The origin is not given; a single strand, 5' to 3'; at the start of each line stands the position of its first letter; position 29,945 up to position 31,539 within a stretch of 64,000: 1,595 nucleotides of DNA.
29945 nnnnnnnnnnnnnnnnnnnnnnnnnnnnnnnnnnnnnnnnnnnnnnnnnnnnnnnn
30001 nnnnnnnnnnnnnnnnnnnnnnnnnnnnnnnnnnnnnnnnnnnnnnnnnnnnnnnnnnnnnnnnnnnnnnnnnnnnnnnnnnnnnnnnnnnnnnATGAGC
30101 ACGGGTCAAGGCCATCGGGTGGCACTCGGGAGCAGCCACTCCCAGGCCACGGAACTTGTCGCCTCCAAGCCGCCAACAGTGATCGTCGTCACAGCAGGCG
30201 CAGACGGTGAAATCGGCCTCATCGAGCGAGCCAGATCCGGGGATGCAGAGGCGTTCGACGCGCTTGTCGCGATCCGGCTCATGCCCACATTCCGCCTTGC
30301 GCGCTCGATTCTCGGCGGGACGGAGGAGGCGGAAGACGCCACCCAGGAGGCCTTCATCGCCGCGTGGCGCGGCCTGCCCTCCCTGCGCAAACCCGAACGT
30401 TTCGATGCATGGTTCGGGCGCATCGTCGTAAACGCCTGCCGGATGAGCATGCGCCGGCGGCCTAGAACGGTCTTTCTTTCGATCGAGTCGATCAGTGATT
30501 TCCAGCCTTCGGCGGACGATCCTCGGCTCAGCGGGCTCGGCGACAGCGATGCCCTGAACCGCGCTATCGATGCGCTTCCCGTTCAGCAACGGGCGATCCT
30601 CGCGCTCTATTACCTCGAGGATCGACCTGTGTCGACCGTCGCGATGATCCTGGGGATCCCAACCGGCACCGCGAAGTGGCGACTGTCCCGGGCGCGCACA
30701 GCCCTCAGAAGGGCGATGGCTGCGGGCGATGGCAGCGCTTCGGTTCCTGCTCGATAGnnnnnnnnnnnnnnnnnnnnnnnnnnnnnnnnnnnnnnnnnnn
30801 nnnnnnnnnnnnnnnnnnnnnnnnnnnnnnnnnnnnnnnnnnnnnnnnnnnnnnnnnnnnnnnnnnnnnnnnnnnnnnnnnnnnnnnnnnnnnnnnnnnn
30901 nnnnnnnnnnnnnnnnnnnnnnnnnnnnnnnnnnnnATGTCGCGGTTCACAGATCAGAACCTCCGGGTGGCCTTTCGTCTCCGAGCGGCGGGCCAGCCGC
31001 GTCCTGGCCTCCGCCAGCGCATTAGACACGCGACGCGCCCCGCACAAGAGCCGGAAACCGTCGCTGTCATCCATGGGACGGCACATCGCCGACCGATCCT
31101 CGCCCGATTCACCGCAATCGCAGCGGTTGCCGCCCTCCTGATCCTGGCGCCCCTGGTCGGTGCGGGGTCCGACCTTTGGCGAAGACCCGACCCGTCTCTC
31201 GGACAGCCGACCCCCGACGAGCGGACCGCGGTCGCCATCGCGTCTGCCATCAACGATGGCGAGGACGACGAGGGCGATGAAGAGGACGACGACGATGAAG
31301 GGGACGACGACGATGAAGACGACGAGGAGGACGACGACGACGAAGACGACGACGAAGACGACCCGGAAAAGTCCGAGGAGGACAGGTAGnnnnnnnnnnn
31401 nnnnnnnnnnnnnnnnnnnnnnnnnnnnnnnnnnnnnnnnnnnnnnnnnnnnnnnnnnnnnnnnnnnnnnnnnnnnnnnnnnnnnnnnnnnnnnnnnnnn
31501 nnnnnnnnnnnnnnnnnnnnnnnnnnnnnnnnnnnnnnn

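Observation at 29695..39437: tRNA-bracketed module: ECF sigma, acidic-tail membrane protein, twin RND pumps, mini-adaptor, secreted protein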

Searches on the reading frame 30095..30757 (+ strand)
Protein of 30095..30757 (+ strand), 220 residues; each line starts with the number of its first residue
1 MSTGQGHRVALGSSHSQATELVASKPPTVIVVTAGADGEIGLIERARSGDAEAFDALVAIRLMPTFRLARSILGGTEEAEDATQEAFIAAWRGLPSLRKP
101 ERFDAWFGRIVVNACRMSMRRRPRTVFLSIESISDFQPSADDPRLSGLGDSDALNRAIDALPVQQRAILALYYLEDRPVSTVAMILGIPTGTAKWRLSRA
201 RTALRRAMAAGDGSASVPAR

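Call 6: search_protein_families(library=pfam, proteins=[window:30095-30757:+], max_evalue=0.01)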
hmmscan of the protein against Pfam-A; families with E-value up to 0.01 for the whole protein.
window:30095-30757:+ (220 aa): 4 families
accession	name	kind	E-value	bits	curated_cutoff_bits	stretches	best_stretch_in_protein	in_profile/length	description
PF04542.20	Sigma70_r2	-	3.7e-14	52.7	24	1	66-124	10-70/71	Sigma-70 region 2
PF08281.18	Sigma70_r4_2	-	1.4e-11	44.3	25.7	1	152-204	2-54/54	Sigma-70, region 4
PF04545.22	Sigma70_r4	-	1e-09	38.2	24.1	1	157-205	1-49/50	Sigma-70, region 4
PF07638.17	Sigma70_ECF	-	0.00041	20.7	21.1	0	42-208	7-183/185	ECF sigma factor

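Call 7: search_protein_families(library=ncbifam, proteins=[window:30095-30757:+], max_evalue=0.01)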
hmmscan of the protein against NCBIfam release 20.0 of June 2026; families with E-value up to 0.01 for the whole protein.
window:30095-30757:+ (220 aa): 72 families (the best 25 are shown)
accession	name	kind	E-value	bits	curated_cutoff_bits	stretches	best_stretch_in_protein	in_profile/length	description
NF007225.0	PRK09643.1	equivalog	1.7e-30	106.2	190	1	38-210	13-184/204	RNA polymerase sigma factor SigM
NF009171.0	PRK12518.1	equivalog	1e-29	103.7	208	1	34-208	9-184/191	RNA polymerase sigma factor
TIGR02983.1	SigE-fam_strep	subfamily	3.9e-29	101.6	141.55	1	48-209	2-159/162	SigE family RNA polymerase sigma factor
NF008888.0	PRK11922.1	equivalog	8.3e-29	100.8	204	1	39-209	17-197/231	RNA polymerase sigma factor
NF004113.0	PRK05602.1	equivalog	6.6e-28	97.7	208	1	34-213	27-206/211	RNA polymerase sigma factor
NF007223.0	PRK09641.1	equivalog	6e-24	84.9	209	1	42-208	8-184/187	RNA polymerase sigma factor SigW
TIGR02937.1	sigma70-ECF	superfamily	1.9e-22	79.7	42.9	1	52-208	1-165/165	sigma-70 family RNA polymerase sigma factor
TIGR02948.1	SigW_bacill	equivalog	3.6e-22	79.3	243.1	1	43-208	9-184/187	RNA polymerase sigma factor SigW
NF058625.1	sigma_PG0214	equivalog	3.6e-21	75.6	130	1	64-209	16-162/170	GFO_1088 family ECF-type sigma factor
TIGR02954.1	Sig70_famx3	hypoth_equivalog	7.8e-20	71.3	188.5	1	40-209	4-168/170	RNA polymerase sigma-70 factor, TIGR02954 family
NF009166.1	PRK12513.1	equivalog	2.5e-19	69.8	206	1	41-210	11-188/193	RNA polymerase sigma factor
TIGR02939.1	RpoE_Sigma70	equivalog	1.1e-18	67.9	236.15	1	40-208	8-186/190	RNA polymerase sigma factor RpoE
NF009185.0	PRK12533.1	equivalog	7.2e-18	65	248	1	48-212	25-197/231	RNA polymerase sigma factor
NF009176.0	PRK12524.1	equivalog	4.7e-17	62.4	264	1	42-209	16-185/196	RNA polymerase sigma factor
NF053879.1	RNAPolSigSigVBac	equivalog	1.1e-16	60.9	190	1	65-209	17-156/160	RNA polymerase sigma factor SigV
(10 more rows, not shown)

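Call 10: list_cluster_members(proteins=[window:30095-30757:+, window:30937-31389:+, window:31427-34606:+, window:34618-35046:+, window:35082-38222:+, window:38290-39288:+, window:30050-30757:+, window:31160-34606:+])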
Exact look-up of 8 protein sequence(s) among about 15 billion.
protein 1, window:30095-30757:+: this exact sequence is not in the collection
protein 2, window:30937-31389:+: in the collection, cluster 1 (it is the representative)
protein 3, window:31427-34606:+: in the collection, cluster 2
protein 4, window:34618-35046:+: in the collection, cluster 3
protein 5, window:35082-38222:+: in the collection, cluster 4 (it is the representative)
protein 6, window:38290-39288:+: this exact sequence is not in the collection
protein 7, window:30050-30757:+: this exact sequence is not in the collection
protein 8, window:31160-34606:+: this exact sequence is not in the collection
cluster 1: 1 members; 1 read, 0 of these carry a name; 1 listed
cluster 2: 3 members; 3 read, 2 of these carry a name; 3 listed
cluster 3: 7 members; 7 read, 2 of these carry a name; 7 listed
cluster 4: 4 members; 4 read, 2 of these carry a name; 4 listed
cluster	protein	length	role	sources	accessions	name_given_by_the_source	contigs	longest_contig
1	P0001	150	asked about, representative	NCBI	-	-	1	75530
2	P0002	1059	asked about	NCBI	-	-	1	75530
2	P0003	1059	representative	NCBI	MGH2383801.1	MAG: efflux RND transporter permease subunit [Candidatus Limnocylindria bacterium]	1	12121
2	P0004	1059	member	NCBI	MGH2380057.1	MAG: efflux RND transporter permease subunit [Candidatus Limnocylindria bacterium]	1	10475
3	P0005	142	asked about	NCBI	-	-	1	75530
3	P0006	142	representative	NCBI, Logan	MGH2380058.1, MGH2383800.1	MAG: hypothetical protein ACRDG7_02420 [Candidatus Limnocylindria bacterium]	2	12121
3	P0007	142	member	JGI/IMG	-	hypothetical protein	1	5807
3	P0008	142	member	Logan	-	-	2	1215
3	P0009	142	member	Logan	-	-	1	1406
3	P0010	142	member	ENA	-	-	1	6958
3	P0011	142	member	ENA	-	-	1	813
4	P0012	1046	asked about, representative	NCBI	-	-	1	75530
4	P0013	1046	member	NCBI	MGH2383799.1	MAG: efflux RND transporter permease subunit [Candidatus Limnocylindria bacterium]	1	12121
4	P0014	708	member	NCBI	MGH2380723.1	MAG: efflux RND transporter permease subunit, partial [Candidatus Limnocylindria ...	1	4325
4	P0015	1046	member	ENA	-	-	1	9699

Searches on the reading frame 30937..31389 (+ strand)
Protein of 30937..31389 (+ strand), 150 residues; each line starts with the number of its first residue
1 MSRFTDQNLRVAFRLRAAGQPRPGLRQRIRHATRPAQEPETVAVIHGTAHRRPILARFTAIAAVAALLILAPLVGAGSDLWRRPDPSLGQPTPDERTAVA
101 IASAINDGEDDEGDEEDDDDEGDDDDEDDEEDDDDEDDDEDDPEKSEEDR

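Call 6: search_protein_families(library=pfam, proteins=[window:30937-31389:+], max_evalue=0.01)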
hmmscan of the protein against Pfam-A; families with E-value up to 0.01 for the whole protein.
window:30937-31389:+ (150 aa): 0 families

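Call 7: search_protein_families(library=ncbifam, proteins=[window:30937-31389:+], max_evalue=0.01)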
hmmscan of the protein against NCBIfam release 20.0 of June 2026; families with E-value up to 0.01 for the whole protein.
window:30937-31389:+ (150 aa): 3 families
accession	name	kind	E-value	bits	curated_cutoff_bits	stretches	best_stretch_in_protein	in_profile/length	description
NF052588.1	RnaseEMycob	equivalog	1.1e-05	23.5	1400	1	105-148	847-898/945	ribonuclease E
NF052375.1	antisigma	equivalog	0.00021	21.4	100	1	17-84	46-110/217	anti-sigma factor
NF006574.0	PRK09098.1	subfamily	0.0016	17.9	278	1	101-148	222-274/277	HrpE/YscL family type III secretion apparatus protein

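Call 33: search_protein_families(library=pfam, proteins=[window:30937-31389:+], max_evalue=10)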
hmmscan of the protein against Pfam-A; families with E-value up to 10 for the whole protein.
window:30937-31389:+ (150 aa): 2 families
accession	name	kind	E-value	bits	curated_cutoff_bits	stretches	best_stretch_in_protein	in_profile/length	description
PF03987.20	Autophagy_act_C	-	0.16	12.4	24.4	1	112-141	49-75/193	Autophagocytosis associated protein, active-site domain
PF06524.17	NOA36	-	3.3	7.4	32.6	1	108-145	264-301/306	NOA36 protein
